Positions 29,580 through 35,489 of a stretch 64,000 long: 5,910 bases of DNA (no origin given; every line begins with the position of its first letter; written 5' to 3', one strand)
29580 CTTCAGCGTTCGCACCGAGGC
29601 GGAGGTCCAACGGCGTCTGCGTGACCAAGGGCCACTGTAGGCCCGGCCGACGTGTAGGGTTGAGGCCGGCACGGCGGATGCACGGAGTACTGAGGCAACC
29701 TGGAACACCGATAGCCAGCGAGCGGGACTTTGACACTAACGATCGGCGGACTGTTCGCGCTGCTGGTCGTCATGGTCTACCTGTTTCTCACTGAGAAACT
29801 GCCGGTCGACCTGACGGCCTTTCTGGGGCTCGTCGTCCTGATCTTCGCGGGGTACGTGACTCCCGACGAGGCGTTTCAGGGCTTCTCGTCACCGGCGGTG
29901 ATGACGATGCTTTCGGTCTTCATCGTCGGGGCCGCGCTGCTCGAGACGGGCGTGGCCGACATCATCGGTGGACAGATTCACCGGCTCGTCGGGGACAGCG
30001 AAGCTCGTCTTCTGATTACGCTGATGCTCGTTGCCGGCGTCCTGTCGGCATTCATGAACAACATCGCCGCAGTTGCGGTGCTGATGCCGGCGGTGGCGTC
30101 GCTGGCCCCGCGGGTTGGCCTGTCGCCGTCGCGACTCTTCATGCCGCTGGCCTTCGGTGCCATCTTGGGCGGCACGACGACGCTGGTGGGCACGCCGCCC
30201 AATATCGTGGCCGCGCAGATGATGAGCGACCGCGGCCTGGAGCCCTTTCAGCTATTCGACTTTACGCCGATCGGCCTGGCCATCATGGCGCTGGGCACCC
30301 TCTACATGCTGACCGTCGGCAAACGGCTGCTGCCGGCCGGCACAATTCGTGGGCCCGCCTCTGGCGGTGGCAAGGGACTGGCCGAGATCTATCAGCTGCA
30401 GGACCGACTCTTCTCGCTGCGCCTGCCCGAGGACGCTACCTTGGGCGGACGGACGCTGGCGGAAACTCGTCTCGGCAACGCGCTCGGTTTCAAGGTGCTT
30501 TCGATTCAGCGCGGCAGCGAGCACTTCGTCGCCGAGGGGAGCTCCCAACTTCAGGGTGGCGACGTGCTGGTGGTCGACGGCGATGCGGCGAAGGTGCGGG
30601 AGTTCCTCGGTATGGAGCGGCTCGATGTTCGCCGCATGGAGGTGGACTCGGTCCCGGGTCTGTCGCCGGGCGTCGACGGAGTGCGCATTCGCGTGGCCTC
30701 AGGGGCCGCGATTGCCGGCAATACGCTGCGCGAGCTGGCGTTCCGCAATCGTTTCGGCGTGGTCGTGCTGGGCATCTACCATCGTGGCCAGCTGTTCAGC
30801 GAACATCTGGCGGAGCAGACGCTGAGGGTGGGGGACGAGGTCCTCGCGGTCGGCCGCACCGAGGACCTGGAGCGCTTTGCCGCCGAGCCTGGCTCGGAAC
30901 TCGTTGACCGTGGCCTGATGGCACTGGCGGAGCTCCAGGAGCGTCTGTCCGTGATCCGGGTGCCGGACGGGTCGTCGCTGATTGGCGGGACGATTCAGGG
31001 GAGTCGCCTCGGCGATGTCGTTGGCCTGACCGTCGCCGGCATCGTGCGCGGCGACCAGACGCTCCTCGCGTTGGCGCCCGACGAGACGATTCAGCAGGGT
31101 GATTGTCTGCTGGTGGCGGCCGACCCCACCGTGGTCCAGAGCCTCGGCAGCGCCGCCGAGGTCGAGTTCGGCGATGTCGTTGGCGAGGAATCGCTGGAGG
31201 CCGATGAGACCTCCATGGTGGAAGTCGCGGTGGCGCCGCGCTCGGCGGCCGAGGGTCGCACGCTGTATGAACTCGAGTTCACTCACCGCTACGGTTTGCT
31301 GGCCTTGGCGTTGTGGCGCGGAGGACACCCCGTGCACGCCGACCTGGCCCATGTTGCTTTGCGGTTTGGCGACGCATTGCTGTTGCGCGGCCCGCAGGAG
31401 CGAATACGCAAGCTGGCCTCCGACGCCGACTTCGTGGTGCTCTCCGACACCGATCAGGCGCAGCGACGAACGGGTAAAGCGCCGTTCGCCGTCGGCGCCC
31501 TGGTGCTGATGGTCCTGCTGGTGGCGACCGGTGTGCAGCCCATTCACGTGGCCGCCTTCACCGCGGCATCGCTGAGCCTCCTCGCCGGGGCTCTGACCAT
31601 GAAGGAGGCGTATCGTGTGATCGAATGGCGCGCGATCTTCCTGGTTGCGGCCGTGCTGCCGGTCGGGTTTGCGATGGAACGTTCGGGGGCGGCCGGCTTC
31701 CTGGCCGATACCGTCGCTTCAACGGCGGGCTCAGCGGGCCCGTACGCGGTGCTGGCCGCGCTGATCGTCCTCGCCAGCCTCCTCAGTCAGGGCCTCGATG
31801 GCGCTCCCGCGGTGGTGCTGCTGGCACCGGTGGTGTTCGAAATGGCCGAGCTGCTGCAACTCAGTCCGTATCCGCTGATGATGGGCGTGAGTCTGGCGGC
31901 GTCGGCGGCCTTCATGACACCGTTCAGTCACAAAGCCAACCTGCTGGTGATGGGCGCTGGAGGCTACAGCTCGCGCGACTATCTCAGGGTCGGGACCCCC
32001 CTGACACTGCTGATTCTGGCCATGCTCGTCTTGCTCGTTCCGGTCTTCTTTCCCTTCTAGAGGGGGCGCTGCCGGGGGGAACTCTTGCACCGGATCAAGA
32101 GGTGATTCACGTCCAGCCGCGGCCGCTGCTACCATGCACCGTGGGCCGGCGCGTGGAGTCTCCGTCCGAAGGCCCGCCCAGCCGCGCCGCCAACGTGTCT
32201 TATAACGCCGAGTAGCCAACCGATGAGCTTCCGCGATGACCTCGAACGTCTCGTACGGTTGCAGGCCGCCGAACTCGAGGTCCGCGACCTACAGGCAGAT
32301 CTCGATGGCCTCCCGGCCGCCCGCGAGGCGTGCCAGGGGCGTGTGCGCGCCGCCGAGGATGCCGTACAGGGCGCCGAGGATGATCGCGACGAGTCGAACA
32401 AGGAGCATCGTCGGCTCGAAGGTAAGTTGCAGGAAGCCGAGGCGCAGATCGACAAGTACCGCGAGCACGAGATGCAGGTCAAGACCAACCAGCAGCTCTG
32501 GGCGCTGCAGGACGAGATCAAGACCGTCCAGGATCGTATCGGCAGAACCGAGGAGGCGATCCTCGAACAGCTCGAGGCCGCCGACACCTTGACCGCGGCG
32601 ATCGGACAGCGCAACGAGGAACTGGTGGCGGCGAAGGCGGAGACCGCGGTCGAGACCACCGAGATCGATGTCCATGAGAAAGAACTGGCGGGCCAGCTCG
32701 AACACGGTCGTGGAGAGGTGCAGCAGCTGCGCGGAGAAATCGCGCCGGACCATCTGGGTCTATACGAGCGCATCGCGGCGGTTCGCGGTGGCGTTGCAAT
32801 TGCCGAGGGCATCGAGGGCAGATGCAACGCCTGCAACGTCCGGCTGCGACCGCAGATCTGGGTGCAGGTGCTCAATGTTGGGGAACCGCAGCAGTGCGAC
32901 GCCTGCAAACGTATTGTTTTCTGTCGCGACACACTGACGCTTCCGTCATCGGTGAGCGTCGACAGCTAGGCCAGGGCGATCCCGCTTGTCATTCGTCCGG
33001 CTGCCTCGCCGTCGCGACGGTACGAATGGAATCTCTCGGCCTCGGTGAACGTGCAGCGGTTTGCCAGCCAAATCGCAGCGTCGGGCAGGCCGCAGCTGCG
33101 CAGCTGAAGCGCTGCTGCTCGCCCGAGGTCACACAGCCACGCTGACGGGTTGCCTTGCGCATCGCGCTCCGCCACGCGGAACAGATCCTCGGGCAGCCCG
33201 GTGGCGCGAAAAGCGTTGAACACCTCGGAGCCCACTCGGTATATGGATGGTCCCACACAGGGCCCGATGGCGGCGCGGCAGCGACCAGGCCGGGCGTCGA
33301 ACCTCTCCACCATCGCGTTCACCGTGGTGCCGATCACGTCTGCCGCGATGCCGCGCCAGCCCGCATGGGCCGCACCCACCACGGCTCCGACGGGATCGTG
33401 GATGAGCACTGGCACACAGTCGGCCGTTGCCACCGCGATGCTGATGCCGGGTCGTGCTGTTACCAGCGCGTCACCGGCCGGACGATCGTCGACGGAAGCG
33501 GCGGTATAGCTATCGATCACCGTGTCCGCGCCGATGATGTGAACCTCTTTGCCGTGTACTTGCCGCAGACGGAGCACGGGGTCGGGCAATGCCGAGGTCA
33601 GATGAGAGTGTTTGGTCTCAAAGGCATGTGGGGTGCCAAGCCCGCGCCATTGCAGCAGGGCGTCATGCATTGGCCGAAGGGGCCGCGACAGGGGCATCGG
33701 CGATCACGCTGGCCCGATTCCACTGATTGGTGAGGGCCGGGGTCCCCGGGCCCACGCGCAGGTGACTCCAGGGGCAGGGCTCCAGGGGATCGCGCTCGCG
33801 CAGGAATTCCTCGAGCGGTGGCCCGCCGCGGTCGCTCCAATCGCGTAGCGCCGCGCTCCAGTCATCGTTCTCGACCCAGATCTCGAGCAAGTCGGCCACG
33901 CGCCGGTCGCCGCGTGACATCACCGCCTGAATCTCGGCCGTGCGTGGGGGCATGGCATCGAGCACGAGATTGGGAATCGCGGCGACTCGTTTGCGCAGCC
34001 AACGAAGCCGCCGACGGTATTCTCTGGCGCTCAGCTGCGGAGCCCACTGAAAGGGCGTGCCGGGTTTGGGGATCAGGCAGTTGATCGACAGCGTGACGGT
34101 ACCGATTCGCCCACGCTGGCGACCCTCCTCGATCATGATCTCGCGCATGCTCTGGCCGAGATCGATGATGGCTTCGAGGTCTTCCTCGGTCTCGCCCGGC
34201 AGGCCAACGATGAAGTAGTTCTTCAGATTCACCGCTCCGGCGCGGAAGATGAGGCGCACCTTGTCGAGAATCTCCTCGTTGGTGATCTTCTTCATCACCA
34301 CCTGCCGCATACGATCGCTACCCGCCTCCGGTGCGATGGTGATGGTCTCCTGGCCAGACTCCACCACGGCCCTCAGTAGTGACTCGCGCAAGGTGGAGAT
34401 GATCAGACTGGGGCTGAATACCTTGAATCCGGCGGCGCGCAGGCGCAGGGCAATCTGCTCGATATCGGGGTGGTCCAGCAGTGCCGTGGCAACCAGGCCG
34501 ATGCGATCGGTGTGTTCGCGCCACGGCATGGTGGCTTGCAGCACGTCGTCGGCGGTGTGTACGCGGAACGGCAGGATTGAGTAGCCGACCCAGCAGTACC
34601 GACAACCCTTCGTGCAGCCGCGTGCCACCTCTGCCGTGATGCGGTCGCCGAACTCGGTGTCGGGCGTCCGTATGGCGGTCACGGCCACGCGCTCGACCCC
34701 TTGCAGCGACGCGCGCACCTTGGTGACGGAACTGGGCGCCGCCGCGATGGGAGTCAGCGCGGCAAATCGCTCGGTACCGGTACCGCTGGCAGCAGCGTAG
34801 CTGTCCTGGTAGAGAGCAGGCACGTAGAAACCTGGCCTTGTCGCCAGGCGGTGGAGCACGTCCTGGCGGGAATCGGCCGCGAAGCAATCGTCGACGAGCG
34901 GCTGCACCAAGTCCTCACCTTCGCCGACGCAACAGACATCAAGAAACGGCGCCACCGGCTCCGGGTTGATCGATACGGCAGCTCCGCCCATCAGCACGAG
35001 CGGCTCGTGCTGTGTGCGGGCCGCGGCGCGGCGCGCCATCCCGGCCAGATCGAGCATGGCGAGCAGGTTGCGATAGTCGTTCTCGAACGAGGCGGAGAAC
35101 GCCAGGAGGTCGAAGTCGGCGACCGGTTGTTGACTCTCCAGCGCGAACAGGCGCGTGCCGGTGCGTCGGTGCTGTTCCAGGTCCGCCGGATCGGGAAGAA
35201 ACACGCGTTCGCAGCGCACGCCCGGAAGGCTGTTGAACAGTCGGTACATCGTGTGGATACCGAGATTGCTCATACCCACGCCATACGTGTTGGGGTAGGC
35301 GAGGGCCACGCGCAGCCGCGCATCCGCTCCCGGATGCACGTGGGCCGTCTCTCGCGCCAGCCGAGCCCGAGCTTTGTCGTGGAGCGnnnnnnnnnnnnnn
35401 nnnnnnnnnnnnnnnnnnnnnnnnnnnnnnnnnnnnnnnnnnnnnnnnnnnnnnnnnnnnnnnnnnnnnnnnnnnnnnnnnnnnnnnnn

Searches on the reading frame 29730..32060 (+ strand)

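Call 35: search_protein_families(library=pfam, proteins=[window:29730-32060:+], max_evalue=0.001)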
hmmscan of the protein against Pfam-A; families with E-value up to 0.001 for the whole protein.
window:29730-32060:+ (776 aa): 4 families
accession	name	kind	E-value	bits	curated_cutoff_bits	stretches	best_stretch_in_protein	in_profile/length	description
PF03600.22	CitMHS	-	4.7e-92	309.1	31.9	2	17-709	2-321/336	Citrate transporter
PF02080.26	TrkA_C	-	3.3e-40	136.3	27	4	318-385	2-68/71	TrkA-C domain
PF00939.25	Na_sulph_symp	-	3.2e-14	53.2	27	1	607-770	295-462/472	Sodium:sulfate symporter transmembrane region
PF06808.19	DctM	-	0.00065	19.1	23.8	1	590-769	220-407/413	Tripartite ATP-independent periplasmic transporter, DctM component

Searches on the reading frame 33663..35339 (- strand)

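Call 35: search_protein_families(library=pfam, proteins=[window:33663-35339:-], max_evalue=0.001)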
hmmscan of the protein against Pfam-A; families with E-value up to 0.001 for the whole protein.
window:33663-35339:- (558 aa): 3 families
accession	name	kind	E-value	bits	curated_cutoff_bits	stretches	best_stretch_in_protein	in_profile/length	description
PF19864.5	Radical_SAM_N2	-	2.2e-45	154.2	29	1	27-174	1-151/151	Radical SAM proteins, N-terminal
PF04055.27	Radical_SAM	-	1.8e-20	74.2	29.5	1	238-394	3-165/166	Radical SAM superfamily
PF02310.24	B12-binding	-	3e-05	24.3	32.1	1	75-146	51-118/121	B12 binding domain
